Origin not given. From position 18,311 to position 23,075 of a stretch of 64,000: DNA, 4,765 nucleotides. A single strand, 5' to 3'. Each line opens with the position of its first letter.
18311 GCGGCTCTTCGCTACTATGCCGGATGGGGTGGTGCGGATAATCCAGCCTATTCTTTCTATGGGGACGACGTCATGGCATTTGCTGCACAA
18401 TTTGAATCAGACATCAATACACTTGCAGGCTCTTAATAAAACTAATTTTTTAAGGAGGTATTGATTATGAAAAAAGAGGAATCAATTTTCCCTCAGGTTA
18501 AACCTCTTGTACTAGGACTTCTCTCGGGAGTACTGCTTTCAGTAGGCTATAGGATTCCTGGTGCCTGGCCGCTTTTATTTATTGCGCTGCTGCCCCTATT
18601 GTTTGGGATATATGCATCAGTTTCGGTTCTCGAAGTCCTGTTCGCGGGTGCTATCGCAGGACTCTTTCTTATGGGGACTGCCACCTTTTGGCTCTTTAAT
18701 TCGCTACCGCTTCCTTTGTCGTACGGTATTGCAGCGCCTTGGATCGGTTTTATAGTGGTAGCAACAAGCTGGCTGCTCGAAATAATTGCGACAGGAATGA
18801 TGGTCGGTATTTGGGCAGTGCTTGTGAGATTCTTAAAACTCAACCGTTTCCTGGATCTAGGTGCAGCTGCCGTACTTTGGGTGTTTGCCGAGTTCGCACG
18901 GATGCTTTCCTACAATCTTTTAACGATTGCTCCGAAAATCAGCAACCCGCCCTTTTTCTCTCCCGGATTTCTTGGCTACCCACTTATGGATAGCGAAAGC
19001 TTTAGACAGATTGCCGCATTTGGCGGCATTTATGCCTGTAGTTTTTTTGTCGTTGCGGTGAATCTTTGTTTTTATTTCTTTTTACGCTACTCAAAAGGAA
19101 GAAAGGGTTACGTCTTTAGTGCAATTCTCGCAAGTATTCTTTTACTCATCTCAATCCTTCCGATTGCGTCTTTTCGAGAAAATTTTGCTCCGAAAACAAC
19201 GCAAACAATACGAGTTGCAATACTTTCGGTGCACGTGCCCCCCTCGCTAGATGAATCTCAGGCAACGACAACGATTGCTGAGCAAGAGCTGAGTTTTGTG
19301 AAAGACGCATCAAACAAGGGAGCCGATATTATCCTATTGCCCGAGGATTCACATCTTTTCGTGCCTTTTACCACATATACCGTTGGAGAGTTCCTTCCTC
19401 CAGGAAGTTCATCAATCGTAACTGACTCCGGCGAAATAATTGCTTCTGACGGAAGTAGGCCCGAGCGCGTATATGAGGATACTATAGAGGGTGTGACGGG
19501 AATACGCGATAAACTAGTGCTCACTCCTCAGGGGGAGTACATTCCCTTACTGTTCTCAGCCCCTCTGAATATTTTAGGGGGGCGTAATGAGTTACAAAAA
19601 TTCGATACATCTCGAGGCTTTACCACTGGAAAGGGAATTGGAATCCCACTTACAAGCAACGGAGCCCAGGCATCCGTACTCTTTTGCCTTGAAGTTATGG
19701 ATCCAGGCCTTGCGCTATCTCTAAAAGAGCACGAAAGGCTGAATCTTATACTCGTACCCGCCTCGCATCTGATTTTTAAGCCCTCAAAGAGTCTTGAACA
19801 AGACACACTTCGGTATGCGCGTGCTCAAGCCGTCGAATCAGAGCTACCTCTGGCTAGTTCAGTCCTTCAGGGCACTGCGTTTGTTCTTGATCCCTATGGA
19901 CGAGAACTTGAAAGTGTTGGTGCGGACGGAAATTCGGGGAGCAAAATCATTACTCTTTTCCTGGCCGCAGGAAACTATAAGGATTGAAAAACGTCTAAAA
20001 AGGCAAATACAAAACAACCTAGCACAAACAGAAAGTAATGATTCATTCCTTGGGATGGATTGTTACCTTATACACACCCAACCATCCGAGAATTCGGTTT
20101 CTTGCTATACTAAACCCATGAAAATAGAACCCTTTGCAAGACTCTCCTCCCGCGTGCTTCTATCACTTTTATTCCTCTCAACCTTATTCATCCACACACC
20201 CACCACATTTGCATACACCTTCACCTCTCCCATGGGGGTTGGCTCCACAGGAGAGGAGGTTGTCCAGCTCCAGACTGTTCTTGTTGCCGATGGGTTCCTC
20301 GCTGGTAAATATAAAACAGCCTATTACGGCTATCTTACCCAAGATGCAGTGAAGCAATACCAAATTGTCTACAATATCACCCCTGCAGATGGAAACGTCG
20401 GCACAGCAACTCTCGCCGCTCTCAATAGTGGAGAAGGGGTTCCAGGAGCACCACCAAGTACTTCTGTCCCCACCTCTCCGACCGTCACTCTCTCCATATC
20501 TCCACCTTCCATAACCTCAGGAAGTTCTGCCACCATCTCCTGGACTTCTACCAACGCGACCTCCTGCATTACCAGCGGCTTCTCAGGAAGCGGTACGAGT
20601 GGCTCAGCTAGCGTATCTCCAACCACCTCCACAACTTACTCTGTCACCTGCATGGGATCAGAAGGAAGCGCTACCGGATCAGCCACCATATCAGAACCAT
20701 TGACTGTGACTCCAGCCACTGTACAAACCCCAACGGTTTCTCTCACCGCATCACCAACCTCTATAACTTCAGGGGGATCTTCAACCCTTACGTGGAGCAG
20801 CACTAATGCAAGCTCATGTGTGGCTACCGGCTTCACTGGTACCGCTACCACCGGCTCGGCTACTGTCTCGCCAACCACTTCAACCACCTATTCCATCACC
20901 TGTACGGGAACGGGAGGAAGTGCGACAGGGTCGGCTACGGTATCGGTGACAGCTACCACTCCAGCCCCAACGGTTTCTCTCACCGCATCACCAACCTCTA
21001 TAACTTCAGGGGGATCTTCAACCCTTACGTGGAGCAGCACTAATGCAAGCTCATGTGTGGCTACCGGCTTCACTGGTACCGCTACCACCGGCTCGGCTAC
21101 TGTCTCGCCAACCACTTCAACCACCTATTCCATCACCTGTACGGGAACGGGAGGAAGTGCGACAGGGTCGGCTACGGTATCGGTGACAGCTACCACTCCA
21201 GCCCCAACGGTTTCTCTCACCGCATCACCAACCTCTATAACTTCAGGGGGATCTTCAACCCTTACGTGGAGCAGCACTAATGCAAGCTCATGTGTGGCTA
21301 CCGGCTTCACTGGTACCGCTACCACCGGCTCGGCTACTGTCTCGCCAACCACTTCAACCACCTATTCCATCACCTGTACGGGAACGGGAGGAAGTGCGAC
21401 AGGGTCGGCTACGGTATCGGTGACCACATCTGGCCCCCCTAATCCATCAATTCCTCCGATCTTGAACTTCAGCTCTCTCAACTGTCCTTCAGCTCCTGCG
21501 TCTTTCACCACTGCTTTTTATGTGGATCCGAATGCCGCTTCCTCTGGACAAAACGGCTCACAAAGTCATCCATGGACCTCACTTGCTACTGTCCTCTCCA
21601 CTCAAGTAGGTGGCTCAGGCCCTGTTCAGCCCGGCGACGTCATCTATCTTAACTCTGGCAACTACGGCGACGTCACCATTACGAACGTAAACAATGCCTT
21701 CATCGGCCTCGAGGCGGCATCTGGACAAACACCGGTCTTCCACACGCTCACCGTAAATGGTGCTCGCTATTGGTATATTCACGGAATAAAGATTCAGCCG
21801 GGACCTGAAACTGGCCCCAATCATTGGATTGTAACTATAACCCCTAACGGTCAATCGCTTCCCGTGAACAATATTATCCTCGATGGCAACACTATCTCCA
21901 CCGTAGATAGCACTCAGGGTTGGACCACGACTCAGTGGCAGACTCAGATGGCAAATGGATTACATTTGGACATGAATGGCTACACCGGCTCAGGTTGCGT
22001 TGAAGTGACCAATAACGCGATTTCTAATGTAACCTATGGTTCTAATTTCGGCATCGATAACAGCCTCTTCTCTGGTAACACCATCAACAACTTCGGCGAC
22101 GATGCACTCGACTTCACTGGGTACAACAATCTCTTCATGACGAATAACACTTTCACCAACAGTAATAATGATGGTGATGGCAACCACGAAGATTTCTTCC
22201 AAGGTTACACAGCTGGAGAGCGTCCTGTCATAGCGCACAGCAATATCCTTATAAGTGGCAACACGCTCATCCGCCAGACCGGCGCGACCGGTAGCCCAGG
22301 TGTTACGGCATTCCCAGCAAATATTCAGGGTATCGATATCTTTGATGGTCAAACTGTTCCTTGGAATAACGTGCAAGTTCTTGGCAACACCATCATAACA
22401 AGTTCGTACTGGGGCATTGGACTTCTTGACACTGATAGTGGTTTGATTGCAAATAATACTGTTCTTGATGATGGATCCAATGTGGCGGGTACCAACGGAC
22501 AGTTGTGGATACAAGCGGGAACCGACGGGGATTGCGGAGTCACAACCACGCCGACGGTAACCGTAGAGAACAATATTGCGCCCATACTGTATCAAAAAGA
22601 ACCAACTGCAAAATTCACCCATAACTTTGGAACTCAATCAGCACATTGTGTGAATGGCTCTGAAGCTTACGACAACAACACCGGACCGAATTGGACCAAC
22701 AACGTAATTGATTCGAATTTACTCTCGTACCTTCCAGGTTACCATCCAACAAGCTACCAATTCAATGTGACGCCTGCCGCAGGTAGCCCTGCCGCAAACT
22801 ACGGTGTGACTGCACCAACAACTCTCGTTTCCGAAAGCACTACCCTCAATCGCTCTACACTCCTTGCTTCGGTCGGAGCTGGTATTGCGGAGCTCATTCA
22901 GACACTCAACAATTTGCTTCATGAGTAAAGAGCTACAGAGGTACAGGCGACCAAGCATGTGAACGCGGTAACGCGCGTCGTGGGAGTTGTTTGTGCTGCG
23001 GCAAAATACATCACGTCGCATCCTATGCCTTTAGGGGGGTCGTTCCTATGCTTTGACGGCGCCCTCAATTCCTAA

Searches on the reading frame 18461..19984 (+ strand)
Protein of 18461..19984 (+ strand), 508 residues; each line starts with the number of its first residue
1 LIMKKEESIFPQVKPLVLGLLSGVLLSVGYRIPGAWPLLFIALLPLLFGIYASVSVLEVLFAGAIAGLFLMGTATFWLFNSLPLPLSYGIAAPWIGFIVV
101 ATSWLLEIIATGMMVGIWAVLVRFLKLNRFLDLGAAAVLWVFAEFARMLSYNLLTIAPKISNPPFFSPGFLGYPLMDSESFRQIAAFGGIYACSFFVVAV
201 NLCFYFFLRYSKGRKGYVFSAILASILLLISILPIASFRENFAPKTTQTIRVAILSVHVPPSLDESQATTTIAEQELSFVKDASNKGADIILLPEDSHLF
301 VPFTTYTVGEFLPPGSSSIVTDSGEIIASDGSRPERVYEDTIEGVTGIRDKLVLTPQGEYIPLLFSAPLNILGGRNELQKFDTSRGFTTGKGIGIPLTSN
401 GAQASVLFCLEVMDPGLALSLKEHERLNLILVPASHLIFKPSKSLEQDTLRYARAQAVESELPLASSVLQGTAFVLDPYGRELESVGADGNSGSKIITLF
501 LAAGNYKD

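Call 28: search_protein_families(library=pfam, proteins=[window:18461-19984:+], max_evalue=0.00001)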
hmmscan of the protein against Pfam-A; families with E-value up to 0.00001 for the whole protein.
window:18461-19984:+ (508 aa): 1 family
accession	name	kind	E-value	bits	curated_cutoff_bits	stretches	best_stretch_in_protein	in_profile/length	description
PF20154.4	LNT_N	-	4.3e-11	43.7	27.1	1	22-202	1-158/159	Apolipoprotein N-acyltransferase N-terminal domain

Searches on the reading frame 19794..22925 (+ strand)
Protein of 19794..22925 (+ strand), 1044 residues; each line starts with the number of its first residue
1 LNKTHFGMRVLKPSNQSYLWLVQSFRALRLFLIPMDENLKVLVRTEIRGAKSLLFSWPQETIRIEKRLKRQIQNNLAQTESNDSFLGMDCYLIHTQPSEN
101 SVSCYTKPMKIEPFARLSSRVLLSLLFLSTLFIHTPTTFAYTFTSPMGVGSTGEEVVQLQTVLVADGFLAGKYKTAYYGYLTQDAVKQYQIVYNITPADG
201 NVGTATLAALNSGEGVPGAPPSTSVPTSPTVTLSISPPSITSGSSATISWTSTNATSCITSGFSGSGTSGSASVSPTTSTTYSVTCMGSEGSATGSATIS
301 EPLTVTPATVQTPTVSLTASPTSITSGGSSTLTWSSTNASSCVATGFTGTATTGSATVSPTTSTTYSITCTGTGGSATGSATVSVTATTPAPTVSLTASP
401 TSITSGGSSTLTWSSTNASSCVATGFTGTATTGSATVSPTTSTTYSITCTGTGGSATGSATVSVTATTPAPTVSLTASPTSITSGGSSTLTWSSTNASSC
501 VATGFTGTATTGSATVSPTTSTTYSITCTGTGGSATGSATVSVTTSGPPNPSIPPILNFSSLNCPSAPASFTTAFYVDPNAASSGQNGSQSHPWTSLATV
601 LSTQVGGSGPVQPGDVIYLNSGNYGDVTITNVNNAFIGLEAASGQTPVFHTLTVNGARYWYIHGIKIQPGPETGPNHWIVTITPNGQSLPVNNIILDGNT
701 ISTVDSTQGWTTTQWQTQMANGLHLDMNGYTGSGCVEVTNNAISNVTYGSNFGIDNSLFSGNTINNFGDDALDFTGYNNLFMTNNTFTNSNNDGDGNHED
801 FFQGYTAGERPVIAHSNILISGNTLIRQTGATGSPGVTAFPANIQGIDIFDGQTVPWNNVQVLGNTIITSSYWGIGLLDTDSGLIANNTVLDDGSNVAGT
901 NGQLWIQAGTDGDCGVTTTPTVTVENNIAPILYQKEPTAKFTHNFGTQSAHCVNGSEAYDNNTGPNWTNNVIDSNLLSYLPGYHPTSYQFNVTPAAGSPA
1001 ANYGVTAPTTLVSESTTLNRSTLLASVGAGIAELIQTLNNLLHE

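Call 28: search_protein_families(library=pfam, proteins=[window:19794-22925:+], max_evalue=0.00001)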
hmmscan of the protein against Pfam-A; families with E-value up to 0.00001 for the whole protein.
window:19794-22925:+ (1044 aa): 1 family
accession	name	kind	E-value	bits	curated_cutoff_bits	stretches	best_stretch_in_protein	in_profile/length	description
PF01471.23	PG_binding_1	-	9.7e-10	38.9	23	1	152-210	1-57/57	Putative peptidoglycan binding domain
